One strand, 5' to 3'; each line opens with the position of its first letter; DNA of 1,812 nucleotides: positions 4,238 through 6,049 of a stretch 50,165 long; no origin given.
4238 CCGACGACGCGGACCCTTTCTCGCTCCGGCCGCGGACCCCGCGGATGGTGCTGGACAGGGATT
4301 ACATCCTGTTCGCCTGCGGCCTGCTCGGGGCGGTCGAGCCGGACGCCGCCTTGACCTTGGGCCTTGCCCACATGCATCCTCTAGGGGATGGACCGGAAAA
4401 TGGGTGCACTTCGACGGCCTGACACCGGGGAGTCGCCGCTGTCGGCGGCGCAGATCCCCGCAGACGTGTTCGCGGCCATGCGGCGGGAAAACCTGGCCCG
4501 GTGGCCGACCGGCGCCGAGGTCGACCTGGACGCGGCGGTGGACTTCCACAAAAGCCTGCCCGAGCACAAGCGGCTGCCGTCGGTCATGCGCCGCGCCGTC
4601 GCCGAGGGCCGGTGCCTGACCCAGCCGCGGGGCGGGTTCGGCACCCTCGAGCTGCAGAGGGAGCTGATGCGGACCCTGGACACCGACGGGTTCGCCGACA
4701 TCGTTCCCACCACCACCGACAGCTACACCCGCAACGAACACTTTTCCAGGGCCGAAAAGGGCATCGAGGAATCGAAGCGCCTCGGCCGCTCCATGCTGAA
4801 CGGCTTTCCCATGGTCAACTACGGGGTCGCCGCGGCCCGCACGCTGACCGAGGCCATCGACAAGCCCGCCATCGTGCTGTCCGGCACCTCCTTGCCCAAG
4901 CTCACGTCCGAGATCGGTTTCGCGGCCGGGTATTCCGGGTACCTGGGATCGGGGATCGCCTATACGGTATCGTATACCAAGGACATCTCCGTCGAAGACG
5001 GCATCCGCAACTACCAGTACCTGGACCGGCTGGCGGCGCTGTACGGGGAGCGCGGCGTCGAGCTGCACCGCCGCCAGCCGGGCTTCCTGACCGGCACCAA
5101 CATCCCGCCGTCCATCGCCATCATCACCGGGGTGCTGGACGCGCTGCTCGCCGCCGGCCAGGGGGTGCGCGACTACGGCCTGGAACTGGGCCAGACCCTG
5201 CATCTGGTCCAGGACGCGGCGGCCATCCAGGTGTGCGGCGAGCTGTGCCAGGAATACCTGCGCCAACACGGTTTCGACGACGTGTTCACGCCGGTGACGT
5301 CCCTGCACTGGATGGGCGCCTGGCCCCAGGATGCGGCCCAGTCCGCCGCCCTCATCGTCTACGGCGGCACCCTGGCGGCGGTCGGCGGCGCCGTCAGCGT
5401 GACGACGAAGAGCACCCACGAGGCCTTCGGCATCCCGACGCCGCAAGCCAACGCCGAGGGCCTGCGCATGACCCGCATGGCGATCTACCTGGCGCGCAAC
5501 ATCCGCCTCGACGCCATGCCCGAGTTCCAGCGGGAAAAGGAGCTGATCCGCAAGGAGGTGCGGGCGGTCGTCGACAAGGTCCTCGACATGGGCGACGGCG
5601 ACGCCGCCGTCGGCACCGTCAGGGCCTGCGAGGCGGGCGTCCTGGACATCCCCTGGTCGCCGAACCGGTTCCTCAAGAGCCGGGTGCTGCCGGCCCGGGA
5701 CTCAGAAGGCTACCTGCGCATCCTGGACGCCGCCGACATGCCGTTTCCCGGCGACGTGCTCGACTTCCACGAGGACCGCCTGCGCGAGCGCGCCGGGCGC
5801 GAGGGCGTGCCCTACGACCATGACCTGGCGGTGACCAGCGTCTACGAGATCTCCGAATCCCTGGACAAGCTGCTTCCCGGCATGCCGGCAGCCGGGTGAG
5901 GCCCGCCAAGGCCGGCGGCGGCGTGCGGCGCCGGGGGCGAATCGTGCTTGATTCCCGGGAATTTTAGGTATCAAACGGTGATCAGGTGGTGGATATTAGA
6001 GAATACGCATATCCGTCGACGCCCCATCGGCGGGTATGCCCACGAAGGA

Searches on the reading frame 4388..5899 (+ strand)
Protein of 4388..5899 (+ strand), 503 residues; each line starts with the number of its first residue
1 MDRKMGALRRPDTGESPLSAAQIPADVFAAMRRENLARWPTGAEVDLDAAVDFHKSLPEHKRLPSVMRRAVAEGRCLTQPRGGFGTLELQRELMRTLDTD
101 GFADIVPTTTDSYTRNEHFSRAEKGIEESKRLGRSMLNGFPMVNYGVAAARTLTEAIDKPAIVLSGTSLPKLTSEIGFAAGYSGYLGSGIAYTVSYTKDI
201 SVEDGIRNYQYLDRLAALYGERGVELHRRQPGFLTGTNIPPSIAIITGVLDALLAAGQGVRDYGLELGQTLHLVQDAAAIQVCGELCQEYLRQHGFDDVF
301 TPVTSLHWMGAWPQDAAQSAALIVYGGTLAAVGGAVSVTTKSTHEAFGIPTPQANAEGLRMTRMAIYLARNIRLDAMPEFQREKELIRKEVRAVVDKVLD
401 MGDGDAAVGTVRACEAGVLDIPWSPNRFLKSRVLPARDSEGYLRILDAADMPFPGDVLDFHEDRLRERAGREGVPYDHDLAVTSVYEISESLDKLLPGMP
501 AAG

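Call 11: search_protein_families(library=pfam, max_evalue=0.00001, proteins=[window:4388-5899:+])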
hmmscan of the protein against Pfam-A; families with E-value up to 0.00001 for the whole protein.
window:4388-5899:+ (503 aa): 1 family
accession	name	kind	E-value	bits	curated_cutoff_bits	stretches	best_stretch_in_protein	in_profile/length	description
PF06368.17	Met_asp_mut_E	-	5.2e-138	460.7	26.6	1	57-490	1-434/441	Methylaspartate mutase E chain (MutE)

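Call 35: search_solved_structures(query=window:4388-5899:+, show_alignments=1)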
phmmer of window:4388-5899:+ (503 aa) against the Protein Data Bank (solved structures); distinct sequences matched with E-value up to 0.001: 2.
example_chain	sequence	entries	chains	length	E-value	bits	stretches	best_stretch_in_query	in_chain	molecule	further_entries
1cb7_B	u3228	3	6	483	3.9e-116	391.7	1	27-489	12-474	PROTEIN (GLUTAMATE MUTASE) | GLUTAMATE MUTASE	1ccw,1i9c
6h9e_B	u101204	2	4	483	5.3e-116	391.3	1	27-489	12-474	Glutamate mutase epsilon subunit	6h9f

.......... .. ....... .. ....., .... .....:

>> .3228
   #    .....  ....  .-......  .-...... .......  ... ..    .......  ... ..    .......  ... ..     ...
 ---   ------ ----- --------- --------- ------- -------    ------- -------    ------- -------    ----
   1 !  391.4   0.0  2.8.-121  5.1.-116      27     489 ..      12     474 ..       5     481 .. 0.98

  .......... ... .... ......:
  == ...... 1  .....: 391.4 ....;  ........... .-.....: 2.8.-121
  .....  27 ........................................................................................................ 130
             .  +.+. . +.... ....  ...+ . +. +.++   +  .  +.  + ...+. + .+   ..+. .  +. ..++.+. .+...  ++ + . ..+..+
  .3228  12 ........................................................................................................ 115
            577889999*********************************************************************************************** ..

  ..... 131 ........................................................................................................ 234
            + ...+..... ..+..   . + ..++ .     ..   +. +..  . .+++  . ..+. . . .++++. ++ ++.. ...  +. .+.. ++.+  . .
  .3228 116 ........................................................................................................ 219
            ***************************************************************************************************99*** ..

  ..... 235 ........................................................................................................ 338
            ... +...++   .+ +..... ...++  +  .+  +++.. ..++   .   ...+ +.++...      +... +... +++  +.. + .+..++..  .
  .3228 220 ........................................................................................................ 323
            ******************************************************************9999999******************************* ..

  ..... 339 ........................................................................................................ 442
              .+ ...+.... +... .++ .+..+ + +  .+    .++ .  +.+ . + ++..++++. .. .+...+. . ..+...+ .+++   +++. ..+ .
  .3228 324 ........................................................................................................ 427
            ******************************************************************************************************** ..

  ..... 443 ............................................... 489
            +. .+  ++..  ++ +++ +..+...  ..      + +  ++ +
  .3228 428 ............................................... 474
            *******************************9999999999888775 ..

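Call 42: find_related_loci(query=window:4388-5899:+, collection=metagenome_contigs, flank=10000)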
Query window:4388-5899:+ (503 aa) in metagenome_contigs; peptide patterns used: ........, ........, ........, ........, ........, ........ (x = any residue, [..] = any of these).
295 stretches matched a pattern; 226 encode a relative of the query (tblastn E <= 1e-3); the best 80 are kept; 80 distinct loci.
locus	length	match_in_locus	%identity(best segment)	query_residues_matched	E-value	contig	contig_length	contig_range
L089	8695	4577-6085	95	1-503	0e+0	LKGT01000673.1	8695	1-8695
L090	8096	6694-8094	95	1-467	0e+0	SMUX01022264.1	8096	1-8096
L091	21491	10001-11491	78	3-497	0e+0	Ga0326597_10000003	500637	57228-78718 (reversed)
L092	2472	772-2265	74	4-501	0e+0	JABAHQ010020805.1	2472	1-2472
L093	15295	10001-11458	76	12-497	0e+0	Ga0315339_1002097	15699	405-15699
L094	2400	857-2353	77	9-497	0e+0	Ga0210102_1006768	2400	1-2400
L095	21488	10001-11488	78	4-497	0e+0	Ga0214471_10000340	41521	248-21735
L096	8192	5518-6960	78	17-497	0e+0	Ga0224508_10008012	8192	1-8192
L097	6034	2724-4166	78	17-497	0e+0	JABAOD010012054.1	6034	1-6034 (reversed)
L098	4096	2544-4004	78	11-497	0e+0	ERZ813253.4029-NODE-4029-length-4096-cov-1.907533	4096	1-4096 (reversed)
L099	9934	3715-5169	78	13-497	0e+0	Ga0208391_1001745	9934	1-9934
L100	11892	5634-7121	75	2-497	0e+0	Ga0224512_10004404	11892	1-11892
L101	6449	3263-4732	78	4-497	0e+0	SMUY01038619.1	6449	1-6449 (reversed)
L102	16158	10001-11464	77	10-497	0e+0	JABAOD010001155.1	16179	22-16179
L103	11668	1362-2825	77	10-497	0e+0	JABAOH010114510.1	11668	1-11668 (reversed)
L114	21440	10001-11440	76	18-497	0e+0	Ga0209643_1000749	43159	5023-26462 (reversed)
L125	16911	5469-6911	77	17-497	0e+0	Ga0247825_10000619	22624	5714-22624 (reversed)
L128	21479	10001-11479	77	4-496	0e+0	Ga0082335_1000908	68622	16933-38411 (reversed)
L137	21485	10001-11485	73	2-497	0e+0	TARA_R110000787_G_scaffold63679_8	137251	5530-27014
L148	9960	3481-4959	76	5-497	0e+0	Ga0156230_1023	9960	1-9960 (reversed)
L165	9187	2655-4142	72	5-500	0e+0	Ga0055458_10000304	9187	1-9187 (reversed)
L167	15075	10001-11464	76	13-497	0e+0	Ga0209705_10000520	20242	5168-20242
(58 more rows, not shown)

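Call 45: search_protein_families(library=pfam, max_evalue=0.0001, proteins=[L125:1-708:-, L125:534-1748:+, L125:2665-3672:+, L125:7499-8989:+, L125:8982-9908:-, L125:9719-11560:-, L125:11575-12345:+, L125:13129-13878:-, L125:13788-14939:+, L125:14940-16748:+])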
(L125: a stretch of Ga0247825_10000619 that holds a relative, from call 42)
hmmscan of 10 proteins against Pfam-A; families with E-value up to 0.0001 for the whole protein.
L125:1-708:- (236 aa): 1 family
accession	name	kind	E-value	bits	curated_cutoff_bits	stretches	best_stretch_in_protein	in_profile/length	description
PF00171.27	Aldedh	-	6.2e-16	58.4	23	1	27-219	32-220/461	Aldehyde dehydrogenase family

L125:534-1748:+ (404 aa): 2 families
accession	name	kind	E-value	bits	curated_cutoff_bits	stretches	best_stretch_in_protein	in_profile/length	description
PF13378.12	MR_MLE_C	-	6.8e-30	104.8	29.4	1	189-384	6-208/219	Enolase C-terminal domain-like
PF02746.21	MR_MLE_N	-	3.7e-05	24.4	22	1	56-131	3-74/117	Mandelate racemase / muconate lactonizing enzyme, N-terminal domain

L125:2665-3672:+ (335 aa): 1 family
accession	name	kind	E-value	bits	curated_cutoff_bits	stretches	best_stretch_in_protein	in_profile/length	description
PF03401.19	TctC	-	9.9e-20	71.6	27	1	70-308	1-246/274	Tripartite tricarboxylate transporter family receptor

L125:7499-8989:+ (496 aa): 1 family
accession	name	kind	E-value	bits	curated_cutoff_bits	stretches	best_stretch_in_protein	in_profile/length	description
PF01970.21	TctA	-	7.7e-130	433.7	28.9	1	20-440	1-423/423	Tripartite tricarboxylate transporter TctA family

L125:8982-9908:- (308 aa): 1 family
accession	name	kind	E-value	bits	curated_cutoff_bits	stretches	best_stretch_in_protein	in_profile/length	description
PF01925.25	TauE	-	2.1e-31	109.8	32.6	1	75-305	1-237/237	Sulfite exporter TauE/SafE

L125:9719-11560:- (613 aa): 3 families
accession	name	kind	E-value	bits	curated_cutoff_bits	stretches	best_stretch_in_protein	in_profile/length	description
PF00205.28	TPP_enzyme_M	-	1e-37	129.3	30.4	1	220-358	1-137/137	Thiamine pyrophosphate enzyme, central domain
PF02775.26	TPP_enzyme_C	-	1.6e-36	125.8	21.9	1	432-578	1-147/151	Thiamine pyrophosphate enzyme, C-terminal TPP binding domain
PF02776.23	TPP_enzyme_N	-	6.8e-36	123.1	26.8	1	36-151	1-118/119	Thiamine pyrophosphate enzyme, N-terminal TPP binding domain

L125:11575-12345:+ (256 aa): 2 families
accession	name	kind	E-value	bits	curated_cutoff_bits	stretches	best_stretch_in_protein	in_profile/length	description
PF01614.24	IclR_C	-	2.9e-39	134.8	24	1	87-251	8-173/174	Bacterial transcriptional regulator IclR C-terminal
PF09339.16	HTH_IclR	-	3.4e-07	30.3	22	1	15-62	3-50/52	IclR helix-turn-helix domain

L125:13129-13878:- (249 aa): 1 family
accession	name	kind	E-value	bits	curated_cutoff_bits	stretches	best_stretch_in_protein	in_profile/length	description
PF01925.25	TauE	-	1.3e-26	94.2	32.6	1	19-244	2-235/237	Sulfite exporter TauE/SafE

L125:13788-14939:+ (383 aa): 1 family
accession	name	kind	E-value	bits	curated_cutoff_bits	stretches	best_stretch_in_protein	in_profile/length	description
PF16868.10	NMT1_3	-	1.5e-19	71.2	27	1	100-372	36-289/289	NMT1-like family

L125:14940-16748:+ (602 aa): 1 family
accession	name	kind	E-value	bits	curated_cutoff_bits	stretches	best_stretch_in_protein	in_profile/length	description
PF06808.19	DctM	-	1.2e-56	192.8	23.8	1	145-544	33-405/413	Tripartite ATP-independent periplasmic transporter, DctM component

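Call 49: search_protein_families(library=pfam, max_evalue=0.0001, proteins=[L114:11462-12322:+, L114:12307-13212:+, L137:13955-14839:+, L137:11508-12053:-, L137:7254-8141:+, L128:11292-14339:+, L128:5405-6619:-, L128:6552-7436:-, L128:14518-15195:+, L128:15081-16499:+])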
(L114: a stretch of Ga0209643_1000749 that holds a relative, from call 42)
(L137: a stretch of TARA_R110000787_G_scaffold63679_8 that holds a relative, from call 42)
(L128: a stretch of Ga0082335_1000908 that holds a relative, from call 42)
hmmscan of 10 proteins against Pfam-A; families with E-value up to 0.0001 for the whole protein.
L114:11462-12322:+ (286 aa): 6 families
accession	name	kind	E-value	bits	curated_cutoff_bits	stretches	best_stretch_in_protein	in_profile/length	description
PF01614.24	IclR_C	-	4.5e-42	144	24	1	95-253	13-171/174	Bacterial transcriptional regulator IclR C-terminal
PF09339.16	HTH_IclR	-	3.6e-13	49.5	22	1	16-67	1-52/52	IclR helix-turn-helix domain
PF12802.13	MarR_2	-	5.6e-09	36.5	27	1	20-69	7-57/61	MarR family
PF13412.12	HTH_24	-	2.9e-06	27.2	21.9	1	21-59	6-43/48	Winged helix-turn-helix DNA-binding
PF12840.13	HTH_20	-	1.2e-05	25.7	27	1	21-64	7-49/51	Helix-turn-helix domain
PF25213.1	HVO_A0261_N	-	1.2e-05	25.5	35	1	21-73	14-62/86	HVO_A0261 N-terminal domain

L114:12307-13212:+ (301 aa): 1 family
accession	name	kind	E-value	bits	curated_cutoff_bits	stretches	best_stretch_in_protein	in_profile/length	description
PF02668.22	TauD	-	4.7e-67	227.1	27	1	23-293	2-266/267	Taurine catabolism dioxygenase TauD, TfdA family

L137:13955-14839:+ (294 aa): 1 family
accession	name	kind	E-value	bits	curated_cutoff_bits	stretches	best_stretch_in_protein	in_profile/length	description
PF13468.12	Glyoxalase_3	-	1.1e-29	104.2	25.1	1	12-190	1-165/176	Glyoxalase-like domain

L137:11508-12053:- (181 aa): 0 families

L137:7254-8141:+ (295 aa): 4 families
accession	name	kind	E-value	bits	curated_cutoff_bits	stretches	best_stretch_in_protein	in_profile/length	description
PF01614.24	IclR_C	-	2.7e-43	148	24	1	114-274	13-173/174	Bacterial transcriptional regulator IclR C-terminal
PF09339.16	HTH_IclR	-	1.1e-09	38.3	22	1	35-84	1-50/52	IclR helix-turn-helix domain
PF12802.13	MarR_2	-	3e-07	30.9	27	1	41-87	9-56/61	MarR family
PF25213.1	HVO_A0261_N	-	5.6e-05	23.4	35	0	40-91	14-61/86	HVO_A0261 N-terminal domain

L128:11292-14339:+ (1015 aa): 1 family
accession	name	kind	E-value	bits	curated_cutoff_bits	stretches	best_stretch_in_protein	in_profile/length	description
PF00311.23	PEPcase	-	0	1105.5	22.4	1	108-1015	1-919/919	Phosphoenolpyruvate carboxylase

L128:5405-6619:- (404 aa): 1 family
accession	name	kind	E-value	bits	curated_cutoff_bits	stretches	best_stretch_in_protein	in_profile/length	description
PF06804.17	Lipoprotein_18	-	2.8e-49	168.3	25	1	61-399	1-319/323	NlpB/DapX lipoprotein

L128:6552-7436:- (294 aa): 1 family
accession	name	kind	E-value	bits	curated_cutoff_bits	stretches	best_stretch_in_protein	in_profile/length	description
PF00701.28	DHDPS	-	1.4e-99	332.9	22.1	1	5-288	3-287/289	Dihydrodipicolinate synthetase family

L128:14518-15195:+ (225 aa): 2 families
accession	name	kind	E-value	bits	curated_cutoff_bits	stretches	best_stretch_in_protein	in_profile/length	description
PF00072.30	Response_reg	-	8.2e-28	97.2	30.2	1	9-118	2-111/111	Response regulator receiver domain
PF00486.34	Trans_reg_C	-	2.5e-23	82.4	26.2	1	150-220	1-76/77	Transcriptional regulatory protein, C terminal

L128:15081-16499:+ (472 aa): 2 families
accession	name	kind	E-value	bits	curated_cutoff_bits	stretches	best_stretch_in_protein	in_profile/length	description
PF02518.31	HATPase_c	-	2.1e-26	93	26.4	1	363-471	1-109/111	Histidine kinase-, DNA gyrase B-, and HSP90-like ATPase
PF00512.31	HisKA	-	9.5e-14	51.6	26.9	1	254-317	2-65/66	His Kinase A (phospho-acceptor) domain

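Call 51: search_protein_families(library=ncbifam, max_evalue=1e-25, proteins=[L125:9719-11560:-, L125:534-1748:+, window:4388-5899:+, L114:12307-13212:+])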
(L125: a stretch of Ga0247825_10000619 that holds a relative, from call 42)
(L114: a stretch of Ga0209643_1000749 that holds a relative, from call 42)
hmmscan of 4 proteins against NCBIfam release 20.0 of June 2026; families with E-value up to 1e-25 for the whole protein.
L125:9719-11560:- (613 aa): 48 families (the best 25 are shown)
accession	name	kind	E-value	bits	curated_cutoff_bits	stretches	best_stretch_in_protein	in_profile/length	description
NF005713.0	PRK07525.1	subfamily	3.6e-283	940.4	620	1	33-611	3-589/592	sulfoacetaldehyde acetyltransferase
TIGR03457.1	sulphoacet_xsc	equivalog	1.8e-281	934.6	676.4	1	35-607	1-579/579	sulfoacetaldehyde acetyltransferase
TIGR00118.1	acolac_lg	equivalog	1e-104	351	538.35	1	36-573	1-526/557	biosynthetic-type acetolactate synthase large subunit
NF004710.0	PRK06048.1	equivalog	4.6e-99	332.4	976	1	34-584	6-537/561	acetolactate synthase large subunit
NF004919.0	PRK06276.1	equivalog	1.7e-96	323.8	866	1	36-573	1-530/582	acetolactate synthase large subunit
NF006052.0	PRK08199.1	subfamily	6.7e-96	321.8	539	1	36-587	8-540/559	thiamine pyrophosphate protein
NF005860.0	PRK07789.1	equivalog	2.2e-91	307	881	1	31-572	29-568/615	acetolactate synthase large subunit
NF006122.0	PRK08266.1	subfamily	3.9e-90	302.9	571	1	34-584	2-524/543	hypothetical protein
NF005712.0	PRK07524.1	subfamily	1.1e-89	301.3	500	1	36-582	3-527/536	5-guanidino-2-oxopentanoate decarboxylase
NF006524.0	PRK08978.1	equivalog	7.4e-86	288.6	738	1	38-571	3-514/548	acetolactate synthase 2 catalytic subunit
NF005039.0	PRK06456.1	equivalog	8.4e-81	272.2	868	1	40-572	6-535/572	acetolactate synthase large subunit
NF005058.0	PRK06466.1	equivalog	2.6e-80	270.5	951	1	38-572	6-537/574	acetolactate synthase 3 large subunit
NF005651.0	PRK07418.1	subfamily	1.7e-79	267.6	942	1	30-573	13-551/617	acetolactate synthase large subunit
NF006319.0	PRK08527.1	equivalog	3e-79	267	905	1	35-583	3-537/565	acetolactate synthase large subunit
TIGR02720.1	pyruv_oxi_spxB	equivalog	3.8e-76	256.7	637.85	1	39-589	2-536/575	pyruvate oxidase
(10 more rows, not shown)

L125:534-1748:+ (404 aa): 1 family
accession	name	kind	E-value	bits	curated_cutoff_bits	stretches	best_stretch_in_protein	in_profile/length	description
TIGR01927.1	menC_gam_Gplu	equivalog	2.5e-26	92.7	130.55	1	61-349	2-279/307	o-succinylbenzoate synthase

window:4388-5899:+ (503 aa): 1 family
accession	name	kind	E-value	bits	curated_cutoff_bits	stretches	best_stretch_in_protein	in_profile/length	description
TIGR01503.1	MthylAspMut_E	equivalog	1.3e-135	452.7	390.1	1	23-491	6-474/480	methylaspartate mutase subunit E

L114:12307-13212:+ (301 aa): 3 families
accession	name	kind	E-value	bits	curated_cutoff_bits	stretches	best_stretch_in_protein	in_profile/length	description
NF007104.0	PRK09553.1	equivalog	2.1e-49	168.2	313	1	22-301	6-279/282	taurine dioxygenase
NF045815.1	Neo-PentlctneFsynPtlD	equivalog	7.1e-44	150.3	550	1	24-292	4-283/301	neopentalenolactone/pentalenolactone F synthase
NF049937.1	CMthFAOxDecarbScoE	equivalog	8.5e-28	97.3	400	1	27-295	8-283/295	(3R)-3-[(carboxymethyl)amino]fatty acid oxygenase/decarboxylase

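Call 76: search_dna_similar(query=window:4388-5899:+, collection=plasmids, mode=protein, max_rows=20, max_evalue=1e-60)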
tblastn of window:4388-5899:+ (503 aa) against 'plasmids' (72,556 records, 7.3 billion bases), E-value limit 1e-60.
Records with a match: 12; places in all: 13; records where one place covers at least 80% of the query: 12.
Best place of each record, by identity: <60% 12.
By first word of the organism name: Escherichia 3; Peptoclostridium 1; Prevotella 1; Salmonella 1; Gemmobacter 1; Ensifer 1; Rhizobium 1; Streptomyces 1; Roseibium 1; Fusobacterium 1.
By predicted mobility (MOB-suite, as given by PLSDB): non-mobilizable 10; conjugative 2.
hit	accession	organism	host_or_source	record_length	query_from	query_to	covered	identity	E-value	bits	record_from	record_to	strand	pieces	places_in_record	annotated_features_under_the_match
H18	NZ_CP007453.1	Peptoclostridium acidaminophilum DSM 3953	black mud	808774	18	490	94%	41.9%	2e-119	393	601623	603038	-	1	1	methylaspartate mutase subunit E | glmL: methylaspartate mutase accessory protein GlmL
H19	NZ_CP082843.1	Prevotella nigrescens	-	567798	18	490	94%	41.0%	2e-115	382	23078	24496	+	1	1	methylaspartate mutase subunit E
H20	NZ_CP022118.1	Salmonella enterica subsp. enterica serovar Macclesfield ...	-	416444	18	491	94%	40.4%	3e-112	372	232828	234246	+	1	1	methylaspartate mutase subunit E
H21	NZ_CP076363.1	Gemmobacter fulvus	cell culture,Anabaena culture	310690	10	501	98%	38.7%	8e-100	337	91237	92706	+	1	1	methylaspartate mutase subunit E | glmS: methylaspartate mutase subunit S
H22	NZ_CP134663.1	Escherichia coli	Larus michahellis,bacteria,cloaca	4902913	18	491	94%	40.0%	1e-112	374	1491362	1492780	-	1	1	none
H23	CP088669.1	Escherichia coli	Homo sapiens,blood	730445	18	491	94%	39.8%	1e-111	370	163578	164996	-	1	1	methylaspartate mutase subunit E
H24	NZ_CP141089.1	Escherichia coli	Homo sapiens,Infected Human Urine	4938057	18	491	94%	39.8%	1e-111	370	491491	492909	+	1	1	none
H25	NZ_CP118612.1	Ensifer adhaerens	Pure isolate,Rhizosphere of Cyperus ...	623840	12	491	95%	39.0%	4e-99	334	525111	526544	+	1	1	methylaspartate mutase subunit E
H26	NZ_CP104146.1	Rhizobium sullae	Sulla coronaria,cell culture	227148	12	491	95%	36.9%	5e-93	317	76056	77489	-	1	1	methylaspartate mutase subunit E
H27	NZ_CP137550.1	Streptomyces sp. N50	Selaginella tamariscina,cell ...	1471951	28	472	88%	37.8%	4e-72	256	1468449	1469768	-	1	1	record has no annotation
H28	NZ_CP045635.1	Roseibium aggregatum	-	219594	32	475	88%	36.1%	5e-79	276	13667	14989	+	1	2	methylaspartate mutase subunit E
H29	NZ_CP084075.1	Fusobacterium vincentii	-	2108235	17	490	94%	30.4%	1e-85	295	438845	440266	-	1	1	none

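Call 77: get_annotated_region(hit=H21, flank=7000)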
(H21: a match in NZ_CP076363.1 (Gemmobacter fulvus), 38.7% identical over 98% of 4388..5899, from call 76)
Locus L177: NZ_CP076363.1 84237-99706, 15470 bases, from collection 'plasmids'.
description: Gemmobacter fulvus strain con5 plasmid p2, complete sequence
organism: Gemmobacter fulvus (NCBI taxid 2840474)
taxonomy: Bacteria; Pseudomonadota; Alphaproteobacteria; Rhodobacterales; Paracoccaceae; Gemmobacter; Gemmobacter fulvus
host: -; source: cell culture,Anabaena culture; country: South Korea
typing (MOB-suite, as given by PLSDB): non-mobilizable
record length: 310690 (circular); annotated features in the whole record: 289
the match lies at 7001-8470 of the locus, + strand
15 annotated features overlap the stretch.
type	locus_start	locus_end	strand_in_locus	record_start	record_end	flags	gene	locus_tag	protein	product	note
CDS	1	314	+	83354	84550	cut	hutI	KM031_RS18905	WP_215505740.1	imidazolonepropionase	GO:0006548 - histidine catabolic process [Evidence IEA]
CDS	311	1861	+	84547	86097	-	hutH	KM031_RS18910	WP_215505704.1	histidine ammonia-lyase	GO:0006548 - histidine catabolic process [Evidence IEA]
CDS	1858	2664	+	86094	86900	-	hutG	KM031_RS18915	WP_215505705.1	N-formylglutamate deformylase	GO:0019557 - histidine catabolic process to glutamate and formate [Evidence IEA]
CDS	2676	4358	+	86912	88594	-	hutU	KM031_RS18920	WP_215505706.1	urocanate hydratase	GO:0006548 - histidine catabolic process [Evidence IEA]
CDS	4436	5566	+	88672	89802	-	-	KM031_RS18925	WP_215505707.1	S-(hydroxymethyl)glutathione dehydrogenase/class III alcohol dehydrogenase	GO:0006113 - fermentation [Evidence IEA]; GO:0009404 - toxin metabolic process [Evidence IEA]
CDS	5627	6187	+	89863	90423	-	gfa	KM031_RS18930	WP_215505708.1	S-(hydroxymethyl)glutathione synthase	GO:0046292 - formaldehyde metabolic process [Evidence IEA]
CDS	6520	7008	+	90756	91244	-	glmS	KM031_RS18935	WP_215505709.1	methylaspartate mutase subunit S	-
CDS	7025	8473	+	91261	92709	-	-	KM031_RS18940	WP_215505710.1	methylaspartate mutase subunit E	GO:0019670 - anaerobic glutamate catabolic process [Evidence IEA]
CDS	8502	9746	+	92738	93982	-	-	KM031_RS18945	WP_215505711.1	methylaspartate ammonia-lyase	GO:0019670 - anaerobic glutamate catabolic process [Evidence IEA]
CDS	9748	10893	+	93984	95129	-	-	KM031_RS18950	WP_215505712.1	CaiB/BaiF CoA-transferase family protein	-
CDS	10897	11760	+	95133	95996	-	-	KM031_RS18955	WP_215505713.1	CoA ester lyase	-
CDS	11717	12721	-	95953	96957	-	-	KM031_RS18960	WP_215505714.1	LysR family transcriptional regulator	-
CDS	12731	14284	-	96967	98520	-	-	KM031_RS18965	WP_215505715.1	FumA C-terminus/TtdB family hydratase beta subunit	-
CDS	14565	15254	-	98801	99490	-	-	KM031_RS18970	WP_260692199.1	GntR family transcriptional regulator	-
CDS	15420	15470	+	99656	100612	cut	-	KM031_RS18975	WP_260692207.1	ABC transporter permease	GO:0055085 - transmembrane transport [Evidence IEA]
